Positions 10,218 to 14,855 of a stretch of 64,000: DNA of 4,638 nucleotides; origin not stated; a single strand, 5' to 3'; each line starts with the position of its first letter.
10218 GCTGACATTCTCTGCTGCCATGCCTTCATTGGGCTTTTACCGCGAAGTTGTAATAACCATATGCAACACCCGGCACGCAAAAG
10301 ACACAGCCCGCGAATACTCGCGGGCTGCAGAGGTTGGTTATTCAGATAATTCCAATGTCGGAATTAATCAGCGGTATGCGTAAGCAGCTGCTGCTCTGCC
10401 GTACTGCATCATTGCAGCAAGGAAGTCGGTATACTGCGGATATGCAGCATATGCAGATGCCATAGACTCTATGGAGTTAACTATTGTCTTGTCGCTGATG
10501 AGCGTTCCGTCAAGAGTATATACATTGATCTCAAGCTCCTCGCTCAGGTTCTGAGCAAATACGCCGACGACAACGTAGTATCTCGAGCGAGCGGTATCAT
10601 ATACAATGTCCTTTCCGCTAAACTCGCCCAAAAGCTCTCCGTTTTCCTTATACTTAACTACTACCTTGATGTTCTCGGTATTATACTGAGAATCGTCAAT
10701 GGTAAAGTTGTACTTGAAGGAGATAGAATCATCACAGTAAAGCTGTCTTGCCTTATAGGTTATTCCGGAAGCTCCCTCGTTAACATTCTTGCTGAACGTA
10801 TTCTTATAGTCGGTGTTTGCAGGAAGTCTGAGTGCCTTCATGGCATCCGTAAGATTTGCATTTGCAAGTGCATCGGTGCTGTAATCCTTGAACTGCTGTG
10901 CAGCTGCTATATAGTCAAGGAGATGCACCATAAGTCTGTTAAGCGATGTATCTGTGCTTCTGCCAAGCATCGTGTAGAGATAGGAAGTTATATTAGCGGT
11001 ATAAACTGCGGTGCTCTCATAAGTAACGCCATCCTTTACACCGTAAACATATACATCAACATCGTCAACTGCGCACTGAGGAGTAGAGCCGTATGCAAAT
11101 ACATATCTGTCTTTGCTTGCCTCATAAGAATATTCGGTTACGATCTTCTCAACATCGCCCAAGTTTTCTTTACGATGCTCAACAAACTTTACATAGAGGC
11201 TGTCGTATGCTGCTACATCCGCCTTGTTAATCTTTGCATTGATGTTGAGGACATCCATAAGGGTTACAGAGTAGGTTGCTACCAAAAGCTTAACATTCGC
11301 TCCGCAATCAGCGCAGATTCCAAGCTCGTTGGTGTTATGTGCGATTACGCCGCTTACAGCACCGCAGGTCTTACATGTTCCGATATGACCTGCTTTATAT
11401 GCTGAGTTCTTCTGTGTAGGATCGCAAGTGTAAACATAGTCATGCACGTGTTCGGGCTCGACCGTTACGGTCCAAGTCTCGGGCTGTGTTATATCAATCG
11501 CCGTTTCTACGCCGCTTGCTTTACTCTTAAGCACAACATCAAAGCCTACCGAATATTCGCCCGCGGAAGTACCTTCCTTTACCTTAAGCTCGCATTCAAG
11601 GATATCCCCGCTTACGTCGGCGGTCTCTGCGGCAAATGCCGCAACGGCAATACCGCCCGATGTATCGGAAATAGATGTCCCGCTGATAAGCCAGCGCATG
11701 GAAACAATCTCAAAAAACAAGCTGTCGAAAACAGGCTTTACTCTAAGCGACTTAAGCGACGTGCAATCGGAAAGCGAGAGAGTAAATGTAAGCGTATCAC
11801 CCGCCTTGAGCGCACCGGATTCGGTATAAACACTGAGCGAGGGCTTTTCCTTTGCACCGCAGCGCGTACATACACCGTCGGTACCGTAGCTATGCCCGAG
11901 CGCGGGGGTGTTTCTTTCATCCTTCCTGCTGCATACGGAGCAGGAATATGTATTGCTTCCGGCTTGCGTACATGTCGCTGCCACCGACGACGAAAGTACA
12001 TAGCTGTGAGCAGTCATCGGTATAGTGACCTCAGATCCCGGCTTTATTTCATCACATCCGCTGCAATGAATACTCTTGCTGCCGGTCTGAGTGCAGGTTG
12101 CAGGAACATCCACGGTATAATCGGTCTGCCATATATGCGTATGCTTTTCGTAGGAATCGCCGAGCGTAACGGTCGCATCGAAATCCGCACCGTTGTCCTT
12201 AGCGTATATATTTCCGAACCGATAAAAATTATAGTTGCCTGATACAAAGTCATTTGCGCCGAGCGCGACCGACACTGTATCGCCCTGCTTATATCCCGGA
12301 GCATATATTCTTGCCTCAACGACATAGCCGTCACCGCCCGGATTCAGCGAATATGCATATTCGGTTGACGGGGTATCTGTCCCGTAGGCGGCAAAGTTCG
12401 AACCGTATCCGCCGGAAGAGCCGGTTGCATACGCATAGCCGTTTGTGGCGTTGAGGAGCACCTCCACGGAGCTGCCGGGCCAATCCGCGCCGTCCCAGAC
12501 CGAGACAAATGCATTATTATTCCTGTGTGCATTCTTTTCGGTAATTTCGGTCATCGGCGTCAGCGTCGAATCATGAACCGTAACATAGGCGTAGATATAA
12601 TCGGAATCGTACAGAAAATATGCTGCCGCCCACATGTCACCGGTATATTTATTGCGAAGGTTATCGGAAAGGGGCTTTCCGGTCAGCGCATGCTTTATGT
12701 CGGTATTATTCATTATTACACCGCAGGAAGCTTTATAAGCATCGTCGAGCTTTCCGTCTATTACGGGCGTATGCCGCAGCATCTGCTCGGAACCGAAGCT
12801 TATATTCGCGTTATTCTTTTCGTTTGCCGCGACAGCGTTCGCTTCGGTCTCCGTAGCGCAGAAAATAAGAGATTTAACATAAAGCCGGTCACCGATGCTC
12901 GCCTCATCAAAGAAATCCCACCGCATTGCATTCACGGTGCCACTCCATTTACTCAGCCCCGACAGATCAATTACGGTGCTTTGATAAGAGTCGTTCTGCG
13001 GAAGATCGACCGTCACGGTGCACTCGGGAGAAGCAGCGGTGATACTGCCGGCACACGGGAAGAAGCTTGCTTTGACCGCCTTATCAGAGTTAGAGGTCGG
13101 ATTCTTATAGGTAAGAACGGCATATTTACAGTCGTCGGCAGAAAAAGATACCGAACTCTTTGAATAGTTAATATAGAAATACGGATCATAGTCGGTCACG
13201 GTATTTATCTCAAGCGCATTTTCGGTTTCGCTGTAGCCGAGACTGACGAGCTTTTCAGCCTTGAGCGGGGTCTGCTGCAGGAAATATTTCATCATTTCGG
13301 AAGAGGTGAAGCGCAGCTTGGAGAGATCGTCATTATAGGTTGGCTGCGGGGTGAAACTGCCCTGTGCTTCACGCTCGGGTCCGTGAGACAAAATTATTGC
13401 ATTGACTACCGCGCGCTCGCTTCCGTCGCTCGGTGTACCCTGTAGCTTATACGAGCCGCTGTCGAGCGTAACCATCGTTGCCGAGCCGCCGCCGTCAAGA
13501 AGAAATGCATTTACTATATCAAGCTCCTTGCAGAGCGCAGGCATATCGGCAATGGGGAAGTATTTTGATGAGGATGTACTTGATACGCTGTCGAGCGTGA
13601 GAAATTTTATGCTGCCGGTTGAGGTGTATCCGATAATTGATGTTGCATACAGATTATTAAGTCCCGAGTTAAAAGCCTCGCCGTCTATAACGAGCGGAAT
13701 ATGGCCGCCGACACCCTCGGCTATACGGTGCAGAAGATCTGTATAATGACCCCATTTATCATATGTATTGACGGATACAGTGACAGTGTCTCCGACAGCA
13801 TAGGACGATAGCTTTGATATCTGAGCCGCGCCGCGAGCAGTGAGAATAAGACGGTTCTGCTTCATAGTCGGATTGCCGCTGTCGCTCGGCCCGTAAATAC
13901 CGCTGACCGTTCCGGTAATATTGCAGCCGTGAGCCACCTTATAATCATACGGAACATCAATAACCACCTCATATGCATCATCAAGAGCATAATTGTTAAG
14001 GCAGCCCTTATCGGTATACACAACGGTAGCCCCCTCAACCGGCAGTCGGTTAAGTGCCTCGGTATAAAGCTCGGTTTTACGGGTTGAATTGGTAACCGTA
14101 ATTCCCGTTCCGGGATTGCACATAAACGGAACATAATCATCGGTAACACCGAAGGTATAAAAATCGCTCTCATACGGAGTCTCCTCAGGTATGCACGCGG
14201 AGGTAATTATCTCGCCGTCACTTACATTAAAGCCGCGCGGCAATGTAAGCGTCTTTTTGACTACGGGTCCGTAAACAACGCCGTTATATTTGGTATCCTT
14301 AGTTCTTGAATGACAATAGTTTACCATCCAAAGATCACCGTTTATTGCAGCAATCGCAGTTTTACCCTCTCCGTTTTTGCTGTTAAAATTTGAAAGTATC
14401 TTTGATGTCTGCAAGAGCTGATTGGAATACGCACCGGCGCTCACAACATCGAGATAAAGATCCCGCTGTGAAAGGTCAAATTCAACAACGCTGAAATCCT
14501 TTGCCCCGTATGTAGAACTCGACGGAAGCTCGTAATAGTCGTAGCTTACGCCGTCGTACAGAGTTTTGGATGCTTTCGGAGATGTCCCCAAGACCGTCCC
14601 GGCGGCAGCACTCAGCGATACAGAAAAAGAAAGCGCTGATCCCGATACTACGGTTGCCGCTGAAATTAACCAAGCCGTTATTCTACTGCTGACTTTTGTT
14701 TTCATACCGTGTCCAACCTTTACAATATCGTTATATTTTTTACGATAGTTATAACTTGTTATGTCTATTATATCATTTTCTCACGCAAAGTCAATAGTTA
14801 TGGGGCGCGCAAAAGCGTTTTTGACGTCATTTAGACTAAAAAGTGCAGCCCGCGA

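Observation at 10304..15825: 980-bp duplicate, apparently identical in both copies, shared by two tandem giant surface-protein genes (last ~305 codons + 3' UTR + terminator)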

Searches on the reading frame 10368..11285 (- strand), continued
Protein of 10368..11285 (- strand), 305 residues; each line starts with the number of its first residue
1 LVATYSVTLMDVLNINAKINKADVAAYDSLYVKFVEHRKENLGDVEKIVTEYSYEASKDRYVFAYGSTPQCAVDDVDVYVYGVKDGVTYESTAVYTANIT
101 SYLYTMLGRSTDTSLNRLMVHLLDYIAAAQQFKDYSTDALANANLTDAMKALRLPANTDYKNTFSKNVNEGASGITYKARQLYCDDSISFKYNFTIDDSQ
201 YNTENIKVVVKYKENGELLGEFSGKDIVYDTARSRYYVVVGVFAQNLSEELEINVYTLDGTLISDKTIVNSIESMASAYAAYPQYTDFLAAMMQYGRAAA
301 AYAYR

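Call 60: fold_search(model_id=the predicted structure, library=viral)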
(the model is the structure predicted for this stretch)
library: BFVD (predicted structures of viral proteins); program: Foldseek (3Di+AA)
matches with E <= 10: 1196; with E <= 0.001: 11
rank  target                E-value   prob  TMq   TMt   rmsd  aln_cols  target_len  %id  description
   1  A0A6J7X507            1.4e-04  0.85  0.17  0.08  33.6       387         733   10  Uncharacterized protein [uncultured Caudovirales phage]
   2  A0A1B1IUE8            3.4e-04  0.97  0.19  0.25  17.5       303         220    8  (no name in the UniProt tables at hand)
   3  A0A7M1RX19            3.6e-04  0.85  0.20  0.11  17.7       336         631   11  Uncharacterized protein [uncultured phage cr8_1]
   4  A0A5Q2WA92            4.5e-04  0.91  0.16  0.05  18.0       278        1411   10  (no name in the UniProt tables at hand)
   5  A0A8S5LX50            5.0e-04  0.72  0.18  0.19  21.2       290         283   11  Uncharacterized protein [Siphoviridae sp. ct3pR10]
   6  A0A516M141            5.9e-04  0.94  0.22  0.22  19.4       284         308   12  (no name in the UniProt tables at hand)
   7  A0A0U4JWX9            7.4e-04  0.82  0.20  0.11  26.3       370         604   10  (no name in the UniProt tables at hand)
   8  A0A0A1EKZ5            7.4e-04  0.80  0.21  0.16  29.1       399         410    8  (no name in the UniProt tables at hand)
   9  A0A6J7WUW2            8.2e-04  0.92  0.23  0.23  16.4       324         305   10  Uncharacterized protein [uncultured Caudovirales phage]
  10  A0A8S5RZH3            9.2e-04  0.63  0.15  0.10  18.3       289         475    8  Uncharacterized protein [Myoviridae sp. ctNQV2]
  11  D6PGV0                9.7e-04  0.99  0.22  0.06  16.9       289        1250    8  (no name in the UniProt tables at hand)
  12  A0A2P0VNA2            1.0e-03  0.63  0.18  0.09  19.9       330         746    8  Uncharacterized protein [Tetraselmis virus 1]
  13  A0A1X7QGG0            1.1e-03  1.00  0.23  0.09  15.6       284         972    9  (no name in the UniProt tables at hand)
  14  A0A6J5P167            1.3e-03  0.84  0.18  0.05  16.9       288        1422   10  Fibronectin type III [uncultured Caudovirales phage]
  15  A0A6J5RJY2            1.5e-03  0.97  0.22  0.08  15.3       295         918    6  Tip attachment protein J [uncultured Caudovirales phage]
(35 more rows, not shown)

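Call 75: search_protein_families(library=pfam, alignment_id=A4, max_evalue=0.0001)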
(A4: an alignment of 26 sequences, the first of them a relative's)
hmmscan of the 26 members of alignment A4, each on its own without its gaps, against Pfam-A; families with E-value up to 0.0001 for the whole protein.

A. member 1, P0008 (2193 aa): 11 families
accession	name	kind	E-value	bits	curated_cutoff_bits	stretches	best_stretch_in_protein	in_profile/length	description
PF13306.12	LRR_5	-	1.7e-227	742.7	27.7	10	910-1030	7-126/127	BspA type Leucine rich repeat region (6 copies)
PF13855.12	LRR_8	-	8.4e-29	99.6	27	0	1128-1170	16-59/61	Leucine rich repeat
PF13620.12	CarboxypepD_reg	-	6.6e-22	78.1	32.3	1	1320-1383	3-65/82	Carboxypeptidase regulatory-like domain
PF17210.9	SdrD_B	-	1.3e-16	61.2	29.7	1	1329-1382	22-75/112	SdrD B-like domain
PF17802.7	SpaA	-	5.1e-13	49.4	23.1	0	1488-1545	1-60/91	Prealbumin-like fold domain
PF13715.12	CarbopepD_reg_2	-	5.9e-08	33.1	32.2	0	1321-1372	3-51/88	CarboxypepD_reg-like domain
PF09430.16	EMC7_beta-sandw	-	1.1e-07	32.6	26.6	0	1416-1457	8-48/122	ER membrane protein complex subunit 7, beta-sandwich domain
PF23952.1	LRR_EndoS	-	5.6e-07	30.2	27.9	0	978-1015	52-92/116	Endo-beta-N-acetylglucosaminidase EndoS LRR domain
PF11974.14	bMG3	-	8.7e-07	29.3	34.9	0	1322-1388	19-91/103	Bacterial alpha-2-macroglobulin MG3 domain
PF17936.7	Big_6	-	5.8e-06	26.9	27.6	0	1328-1380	19-75/83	Bacterial Ig domain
PF23193.1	NOMO_3rd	-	3.9e-05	24.1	27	0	1512-1551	54-93/120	NOMO third transthyretin-like domain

B. families by the number of members that match (of 26 scanned): 34 families (the first 25 are shown)
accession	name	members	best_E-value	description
PF13306.12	LRR_5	11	1.7e-227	BspA type Leucine rich repeat region (6 copies)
PF13855.12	LRR_8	8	8.4e-29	Leucine rich repeat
PF02368.24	Big_2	5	2.1e-43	Bacterial Ig-like domain (group 2)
PF19789.6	DUF6273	4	4.6e-22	Domain of unknown function (DUF6273)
PF18998.6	Flg_new_2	3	1.2e-14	Divergent InlB B-repeat domain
PF13620.12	CarboxypepD_reg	2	6.6e-22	Carboxypeptidase regulatory-like domain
PF07523.18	Big_3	2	5.4e-20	Bacterial Ig-like domain (group 3)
PF00059.27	Lectin_C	2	3.5e-17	Lectin C-type domain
PF12799.13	LRR_4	2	3e-07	Leucine Rich repeats (2 copies)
PF22124.2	Glyco_hydro_95_cat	1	5.8e-98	Glycosyl hydrolase family 95 catalytic domain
PF00082.27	Peptidase_S8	1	3.3e-40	Subtilase family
PF07470.19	Glyco_hydro_88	1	8.1e-33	Glycosyl Hydrolase Family 88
PF14498.12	Glyco_hyd_65N_2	1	7.3e-30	Glycosyl hydrolase family 65, N-terminal domain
PF21307.2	Glyco_hydro_95_C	1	2.3e-25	Glycoside hydrolase family 95, C-terminal domain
PF17210.9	SdrD_B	1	1.3e-16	SdrD B-like domain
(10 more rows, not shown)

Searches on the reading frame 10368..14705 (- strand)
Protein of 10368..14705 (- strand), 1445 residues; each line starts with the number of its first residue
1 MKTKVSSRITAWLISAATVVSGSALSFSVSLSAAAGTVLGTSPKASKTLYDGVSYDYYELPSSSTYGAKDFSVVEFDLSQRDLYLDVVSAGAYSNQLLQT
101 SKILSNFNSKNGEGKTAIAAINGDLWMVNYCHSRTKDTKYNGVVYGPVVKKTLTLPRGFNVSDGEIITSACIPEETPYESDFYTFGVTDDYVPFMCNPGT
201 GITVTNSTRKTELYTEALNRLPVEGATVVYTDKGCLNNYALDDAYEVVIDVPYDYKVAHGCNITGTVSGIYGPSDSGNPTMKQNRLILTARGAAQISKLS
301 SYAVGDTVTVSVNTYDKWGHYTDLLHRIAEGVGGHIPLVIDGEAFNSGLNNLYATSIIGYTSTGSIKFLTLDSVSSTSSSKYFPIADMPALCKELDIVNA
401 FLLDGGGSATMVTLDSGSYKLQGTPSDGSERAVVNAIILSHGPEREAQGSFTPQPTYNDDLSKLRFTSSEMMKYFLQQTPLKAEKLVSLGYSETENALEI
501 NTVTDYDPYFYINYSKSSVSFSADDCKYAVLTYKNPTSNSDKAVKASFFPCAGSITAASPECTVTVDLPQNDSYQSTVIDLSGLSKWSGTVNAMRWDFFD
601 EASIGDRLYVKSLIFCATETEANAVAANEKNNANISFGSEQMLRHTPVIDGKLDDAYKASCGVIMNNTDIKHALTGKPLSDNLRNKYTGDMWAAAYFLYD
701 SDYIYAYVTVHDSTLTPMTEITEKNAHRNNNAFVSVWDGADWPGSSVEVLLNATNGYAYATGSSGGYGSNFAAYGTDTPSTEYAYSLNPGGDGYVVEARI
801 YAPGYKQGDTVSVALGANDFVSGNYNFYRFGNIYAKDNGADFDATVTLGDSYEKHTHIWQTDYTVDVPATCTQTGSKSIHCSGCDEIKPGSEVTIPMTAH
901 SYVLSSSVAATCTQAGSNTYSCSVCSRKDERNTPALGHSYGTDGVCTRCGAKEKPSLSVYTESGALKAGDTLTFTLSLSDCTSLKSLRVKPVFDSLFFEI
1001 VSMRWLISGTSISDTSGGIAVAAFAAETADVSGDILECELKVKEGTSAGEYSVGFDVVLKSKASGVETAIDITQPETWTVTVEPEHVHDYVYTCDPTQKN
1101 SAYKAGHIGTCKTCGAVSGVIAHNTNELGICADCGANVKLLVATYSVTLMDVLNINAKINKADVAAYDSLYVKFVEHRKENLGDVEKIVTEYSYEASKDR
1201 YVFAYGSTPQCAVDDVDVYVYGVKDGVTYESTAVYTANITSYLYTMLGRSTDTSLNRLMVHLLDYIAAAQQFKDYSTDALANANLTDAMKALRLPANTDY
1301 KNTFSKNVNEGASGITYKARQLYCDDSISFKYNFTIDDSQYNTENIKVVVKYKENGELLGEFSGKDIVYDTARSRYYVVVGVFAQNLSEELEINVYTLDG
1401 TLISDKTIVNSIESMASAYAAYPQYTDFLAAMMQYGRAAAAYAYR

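Call 6: search_protein_families(library=pfam, proteins=[window:10368-14705:-], max_evalue=1)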
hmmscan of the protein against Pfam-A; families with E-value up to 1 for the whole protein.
window:10368-14705:- (1445 aa): 2 families
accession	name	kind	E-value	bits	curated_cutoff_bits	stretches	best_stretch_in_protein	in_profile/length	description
PF09992.14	NAGPA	-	3.9e-17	63.4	25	1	298-439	40-168/169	Phosphodiester glycosidase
PF00963.24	Cohesin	-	0.0039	17.8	24.1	1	959-1064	5-123/139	Cohesin domain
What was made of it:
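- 10368..14705 (-): Gene A, 1445 aa. Order of parts: signal peptide, NAGPA phosphodiester glycosidase, CBM9-like region, 4-Cys repeats, weak cohesin-like domain, Cys-rich linker, C-terminal module. Pfam NAGPA E 3.9e-17; cohesin E 0.0039, below cut-off (call 6).
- On Pfam NAGPA (PF09992) for the gene A passenger: 63.4 bits against a cut-off of 25, residues 298-439 (call 6).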

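Call 7: search_protein_families(library=ncbifam, proteins=[window:10368-14705:-], max_evalue=1)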
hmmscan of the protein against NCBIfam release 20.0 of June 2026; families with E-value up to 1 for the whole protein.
window:10368-14705:- (1445 aa): 0 families

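Call 21: find_encoding_contigs(protein=window:10368-14705:-, flank=10000, max_places=6)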
Protein window:10368-14705:- (1445 aa): no gene with exactly this product is on record in the collection.

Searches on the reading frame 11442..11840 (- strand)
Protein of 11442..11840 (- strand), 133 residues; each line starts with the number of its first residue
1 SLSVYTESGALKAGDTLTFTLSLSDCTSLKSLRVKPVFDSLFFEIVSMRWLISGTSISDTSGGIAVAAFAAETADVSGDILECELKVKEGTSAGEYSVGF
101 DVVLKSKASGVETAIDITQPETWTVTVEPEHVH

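Call 71: search_solved_structures(query=window:11442-11840:-, max_evalue=1)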
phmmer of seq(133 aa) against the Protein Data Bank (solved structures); distinct sequences matched with E-value up to 1: 11.
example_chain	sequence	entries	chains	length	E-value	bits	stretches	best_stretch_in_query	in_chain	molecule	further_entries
7w21_A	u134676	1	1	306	0.43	14.2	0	45-130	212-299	Probable serine protease HtrA1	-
7vyz_A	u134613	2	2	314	0.44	14.2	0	45-130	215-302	Probable serine protease HtrA1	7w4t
7w4r_A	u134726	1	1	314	0.44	14.2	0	45-130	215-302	Probable serine protease HtrA1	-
6ieo_A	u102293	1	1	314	0.45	14.2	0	45-130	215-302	Probable serine protease HtrA (DEGP protein)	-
7w23_A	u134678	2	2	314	0.45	14.2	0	45-130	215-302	Probable serine protease HtrA1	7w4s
7w24_A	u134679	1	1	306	0.47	14.1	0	45-130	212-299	Probable serine protease HtrA1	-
7w4v_A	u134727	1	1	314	0.47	14.1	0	45-130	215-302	Probable serine protease HtrA1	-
7w25_A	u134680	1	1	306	0.48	14.1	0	50-130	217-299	Probable serine protease HtrA1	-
7w22_A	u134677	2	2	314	0.53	14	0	49-130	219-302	Probable serine protease HtrA1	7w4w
7vz0_A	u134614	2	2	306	0.58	13.8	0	48-130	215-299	Probable serine protease HtrA1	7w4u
5zvj_A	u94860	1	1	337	0.59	13.8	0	45-130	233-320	Serine protease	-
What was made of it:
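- On Cohesin (PF00963) in A and CBM9_1 (PF06452) in B: No cohesin appeared in a PDB sequence search of A residues ~955-1087 (call 71).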
